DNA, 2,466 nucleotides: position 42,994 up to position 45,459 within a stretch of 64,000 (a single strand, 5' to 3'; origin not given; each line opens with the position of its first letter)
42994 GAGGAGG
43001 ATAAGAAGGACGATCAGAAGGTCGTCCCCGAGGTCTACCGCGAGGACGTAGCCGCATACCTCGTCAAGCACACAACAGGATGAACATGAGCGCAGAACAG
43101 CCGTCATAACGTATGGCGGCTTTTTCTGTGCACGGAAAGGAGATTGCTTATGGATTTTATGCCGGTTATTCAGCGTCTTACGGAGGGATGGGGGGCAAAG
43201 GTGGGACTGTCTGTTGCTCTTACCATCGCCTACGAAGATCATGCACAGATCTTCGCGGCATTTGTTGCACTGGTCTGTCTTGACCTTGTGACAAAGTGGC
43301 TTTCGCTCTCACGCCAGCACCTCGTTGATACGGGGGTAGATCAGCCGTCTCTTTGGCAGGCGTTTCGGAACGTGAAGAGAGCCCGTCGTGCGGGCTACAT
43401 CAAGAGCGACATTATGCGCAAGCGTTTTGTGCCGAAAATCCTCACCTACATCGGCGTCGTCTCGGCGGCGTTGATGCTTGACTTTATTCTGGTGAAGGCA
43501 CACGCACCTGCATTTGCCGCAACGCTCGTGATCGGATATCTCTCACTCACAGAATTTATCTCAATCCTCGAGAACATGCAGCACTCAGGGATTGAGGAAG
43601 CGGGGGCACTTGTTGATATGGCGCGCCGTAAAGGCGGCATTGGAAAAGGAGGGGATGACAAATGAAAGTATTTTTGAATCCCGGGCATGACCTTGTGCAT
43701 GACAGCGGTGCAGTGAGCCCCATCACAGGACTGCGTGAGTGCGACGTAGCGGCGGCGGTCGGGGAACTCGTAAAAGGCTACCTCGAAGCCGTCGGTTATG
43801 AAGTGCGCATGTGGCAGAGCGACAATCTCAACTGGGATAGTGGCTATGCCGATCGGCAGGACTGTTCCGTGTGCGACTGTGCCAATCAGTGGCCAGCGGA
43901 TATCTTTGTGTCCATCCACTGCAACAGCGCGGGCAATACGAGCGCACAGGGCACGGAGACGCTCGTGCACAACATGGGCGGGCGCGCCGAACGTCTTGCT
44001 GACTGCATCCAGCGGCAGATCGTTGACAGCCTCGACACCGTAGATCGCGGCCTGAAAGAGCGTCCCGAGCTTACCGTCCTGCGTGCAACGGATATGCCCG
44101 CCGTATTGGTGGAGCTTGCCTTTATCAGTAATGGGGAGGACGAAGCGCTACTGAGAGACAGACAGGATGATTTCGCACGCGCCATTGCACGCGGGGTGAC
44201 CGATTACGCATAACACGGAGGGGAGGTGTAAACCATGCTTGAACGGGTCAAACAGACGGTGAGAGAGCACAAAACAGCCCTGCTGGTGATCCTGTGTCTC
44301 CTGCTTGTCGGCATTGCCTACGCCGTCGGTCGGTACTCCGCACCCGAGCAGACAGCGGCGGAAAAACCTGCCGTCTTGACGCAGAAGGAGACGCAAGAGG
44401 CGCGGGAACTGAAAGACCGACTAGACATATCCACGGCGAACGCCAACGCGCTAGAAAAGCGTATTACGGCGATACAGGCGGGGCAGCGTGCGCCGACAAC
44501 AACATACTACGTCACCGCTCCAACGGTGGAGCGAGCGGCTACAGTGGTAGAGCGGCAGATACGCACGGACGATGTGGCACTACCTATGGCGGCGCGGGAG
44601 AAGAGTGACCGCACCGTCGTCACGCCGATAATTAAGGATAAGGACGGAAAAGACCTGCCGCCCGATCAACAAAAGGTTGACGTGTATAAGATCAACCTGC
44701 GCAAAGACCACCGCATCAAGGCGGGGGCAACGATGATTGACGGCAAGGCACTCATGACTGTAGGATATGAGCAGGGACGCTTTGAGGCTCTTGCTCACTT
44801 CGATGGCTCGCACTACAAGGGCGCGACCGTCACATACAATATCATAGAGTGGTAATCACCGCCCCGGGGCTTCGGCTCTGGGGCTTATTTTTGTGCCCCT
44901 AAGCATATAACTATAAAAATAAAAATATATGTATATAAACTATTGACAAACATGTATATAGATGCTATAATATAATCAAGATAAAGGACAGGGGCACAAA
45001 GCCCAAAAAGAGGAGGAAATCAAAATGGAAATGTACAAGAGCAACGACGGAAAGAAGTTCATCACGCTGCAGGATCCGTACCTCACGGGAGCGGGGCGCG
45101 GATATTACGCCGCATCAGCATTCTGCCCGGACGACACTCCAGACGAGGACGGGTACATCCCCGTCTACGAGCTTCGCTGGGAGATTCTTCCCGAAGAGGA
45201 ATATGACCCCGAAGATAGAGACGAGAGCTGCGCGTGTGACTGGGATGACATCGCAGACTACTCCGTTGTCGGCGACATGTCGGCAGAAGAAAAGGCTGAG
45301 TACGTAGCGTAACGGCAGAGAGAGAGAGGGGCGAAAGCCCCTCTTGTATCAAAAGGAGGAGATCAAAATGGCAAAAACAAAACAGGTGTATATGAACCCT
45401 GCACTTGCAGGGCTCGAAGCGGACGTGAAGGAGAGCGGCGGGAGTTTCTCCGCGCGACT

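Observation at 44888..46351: Autonomous three-gene cassette (acidic protein / 114-aa protein / triple zinc-ribbon protein) with a perfect consensus promoter between the lysis genes and attR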

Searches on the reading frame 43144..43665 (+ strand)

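Call 25: search_protein_families(library=pfam, proteins=[window:43144-43665:+], max_evalue=0.001)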
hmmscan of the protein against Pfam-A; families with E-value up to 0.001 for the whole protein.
window:43144-43665:+ (173 aa): 1 family
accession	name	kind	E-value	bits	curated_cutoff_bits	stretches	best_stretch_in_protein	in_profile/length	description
PF05105.17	Phage_holin_4_1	-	2.7e-10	40.8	22.2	1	26-157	3-108/116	Bacteriophage holin family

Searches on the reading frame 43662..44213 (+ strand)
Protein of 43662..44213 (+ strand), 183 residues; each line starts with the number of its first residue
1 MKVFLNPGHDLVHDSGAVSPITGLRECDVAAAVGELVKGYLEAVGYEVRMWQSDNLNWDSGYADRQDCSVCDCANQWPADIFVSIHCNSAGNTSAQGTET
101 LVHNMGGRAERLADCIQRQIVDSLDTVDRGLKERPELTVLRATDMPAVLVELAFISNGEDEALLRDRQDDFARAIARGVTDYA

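Call 25: search_protein_families(library=pfam, proteins=[window:43662-44213:+], max_evalue=0.001)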
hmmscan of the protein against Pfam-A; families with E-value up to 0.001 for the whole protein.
window:43662-44213:+ (183 aa): 1 family
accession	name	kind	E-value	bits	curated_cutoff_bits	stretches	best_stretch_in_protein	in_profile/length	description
PF01520.23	Amidase_3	-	5.4e-39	134.5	27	1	3-180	1-173/174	N-acetylmuramoyl-L-alanine amidase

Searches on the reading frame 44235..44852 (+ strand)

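Call 3: search_protein_families(library=pfam, proteins=[window:44235-44852:+], max_evalue=1)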
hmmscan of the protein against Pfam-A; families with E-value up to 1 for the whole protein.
window:44235-44852:+ (206 aa): 1 family
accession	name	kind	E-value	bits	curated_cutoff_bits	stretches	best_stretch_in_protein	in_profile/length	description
PF14851.11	FAM176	-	0.11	12.7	31.5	1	16-107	34-126/152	FAM176 family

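Call 4: search_protein_families(library=phrogs, proteins=[window:44235-44852:+], max_evalue=1)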
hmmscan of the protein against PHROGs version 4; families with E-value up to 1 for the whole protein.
window:44235-44852:+ (206 aa): 3 families
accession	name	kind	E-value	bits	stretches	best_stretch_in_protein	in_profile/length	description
phrog_10797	-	unknown function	4.2e-67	226.6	1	8-206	6-194/194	-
phrog_1403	-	lysis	0.078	13.9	1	15-109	13-109/212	Rz-like spanin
phrog_25022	-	unknown function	0.4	12.2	1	19-34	12-27/49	-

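Call 23: search_protein_families(library=padloc, proteins=[window:44235-44852:+], max_evalue=1)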
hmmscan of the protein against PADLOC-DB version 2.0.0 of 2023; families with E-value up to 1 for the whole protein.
window:44235-44852:+ (206 aa): 0 families

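Call 24: search_protein_families(library=ncbifam, proteins=[window:44235-44852:+], max_evalue=1)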
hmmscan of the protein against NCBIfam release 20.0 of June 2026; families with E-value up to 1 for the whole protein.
window:44235-44852:+ (206 aa): 0 families

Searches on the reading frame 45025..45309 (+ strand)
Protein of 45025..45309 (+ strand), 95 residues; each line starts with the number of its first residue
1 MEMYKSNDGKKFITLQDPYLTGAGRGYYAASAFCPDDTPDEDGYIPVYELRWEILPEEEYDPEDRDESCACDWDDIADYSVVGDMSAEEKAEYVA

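Call 3: search_protein_families(library=pfam, proteins=[window:45025-45309:+], max_evalue=1)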
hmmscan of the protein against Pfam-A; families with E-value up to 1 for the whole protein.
window:45025-45309:+ (95 aa): 1 family
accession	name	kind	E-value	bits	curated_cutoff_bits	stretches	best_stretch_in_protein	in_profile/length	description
PF22814.2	WelO5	-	0.25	11.3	27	1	31-66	174-209/277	Carrier-protein-independent halogenase WelO5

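Call 4: search_protein_families(library=phrogs, proteins=[window:45025-45309:+], max_evalue=1)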
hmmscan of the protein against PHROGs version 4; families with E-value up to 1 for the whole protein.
window:45025-45309:+ (95 aa): 0 families

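Call 14: find_homologous_proteins(query=window:45025-45309:+)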
Query window:45025-45309:+ (95 aa): 8 proteins with E <= 0.001 among 9 candidates.
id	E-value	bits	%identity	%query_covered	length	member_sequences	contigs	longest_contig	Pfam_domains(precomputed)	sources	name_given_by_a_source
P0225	2.1e-52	193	91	99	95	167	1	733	-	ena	-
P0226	1.1e-46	175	81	99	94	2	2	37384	-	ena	-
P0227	6.2e-46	173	80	99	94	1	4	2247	-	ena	-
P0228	1.3e-44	168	80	99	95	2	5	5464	-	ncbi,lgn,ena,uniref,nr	ncbi:hypothetical protein [Selenomonas sp.]|uniref:hypothetical protein n=1 Tax=Selenomonas sp. TaxI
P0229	1.3e-43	165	76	99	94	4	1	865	-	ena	-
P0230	1.8e-43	165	76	99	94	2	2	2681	-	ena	-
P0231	1.4e-28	117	61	95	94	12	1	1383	-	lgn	-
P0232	1.2e-20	91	86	52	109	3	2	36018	-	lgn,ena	-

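Call 23: search_protein_families(library=padloc, proteins=[window:45025-45309:+], max_evalue=1)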
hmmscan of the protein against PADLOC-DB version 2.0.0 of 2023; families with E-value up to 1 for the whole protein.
window:45025-45309:+ (95 aa): 0 families

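Call 24: search_protein_families(library=ncbifam, proteins=[window:45025-45309:+], max_evalue=1)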
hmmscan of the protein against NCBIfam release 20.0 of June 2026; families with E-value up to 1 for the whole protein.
window:45025-45309:+ (95 aa): 0 families

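Call 92: search_solved_structures(query=A1, max_evalue=10)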
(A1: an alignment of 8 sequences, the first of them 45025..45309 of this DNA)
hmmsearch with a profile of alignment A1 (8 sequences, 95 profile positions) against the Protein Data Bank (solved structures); distinct sequences matched with E-value up to 10: 1.
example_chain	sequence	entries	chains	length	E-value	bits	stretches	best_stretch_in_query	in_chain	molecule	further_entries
9hqv_Yn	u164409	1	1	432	1.2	12.8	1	17-57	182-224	AP2 domain transcription factor AP2IX-6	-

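Call 97: find_related_loci(query=A1, collection=viral_contigs, flank=2500)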
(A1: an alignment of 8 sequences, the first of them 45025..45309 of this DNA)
Query A1 (95 aa) in viral_contigs; peptide patterns used: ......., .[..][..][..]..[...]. (x = any residue, [..] = any of these).
84 stretches matched a pattern; 6 encode a relative of the query (tblastn E <= 1e-3); 6 distinct loci.
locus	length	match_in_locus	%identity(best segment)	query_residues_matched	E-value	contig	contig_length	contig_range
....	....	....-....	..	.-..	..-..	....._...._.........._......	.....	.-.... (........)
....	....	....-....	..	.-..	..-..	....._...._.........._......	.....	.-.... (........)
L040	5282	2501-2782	82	1-94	2e-51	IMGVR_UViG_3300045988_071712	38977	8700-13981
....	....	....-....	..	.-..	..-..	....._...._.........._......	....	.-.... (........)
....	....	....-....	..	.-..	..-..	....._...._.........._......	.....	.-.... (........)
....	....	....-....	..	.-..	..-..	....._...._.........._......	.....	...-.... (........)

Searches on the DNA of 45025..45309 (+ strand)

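Call 102: search_rna_families(source=L040, start=2150, end=2520, threshold=evalue, max_evalue=1)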
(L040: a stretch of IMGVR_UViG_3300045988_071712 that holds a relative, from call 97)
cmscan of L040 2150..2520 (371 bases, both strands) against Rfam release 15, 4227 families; matches with E-value up to 1: 4.
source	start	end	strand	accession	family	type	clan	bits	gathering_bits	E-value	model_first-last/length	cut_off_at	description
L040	2296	2379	+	RF02074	STnc240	Gene; sRNA;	-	23.8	55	0.25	1-77/77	no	Enterobacterial sRNA STnc240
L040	2150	2192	+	RF00021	Spot_42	Gene; sRNA;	-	17.8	80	0.48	74-115/115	5'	Spot 42 RNA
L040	2159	2192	+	RF02162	XIST_A_REPEAT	Gene; sRNA;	-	15.5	33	0.5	1-37/37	no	XIST RNA A repeat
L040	2387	2421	-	RF03027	RT-6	Gene; sRNA;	-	15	46.7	0.9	36-70/75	no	RT-6 RNA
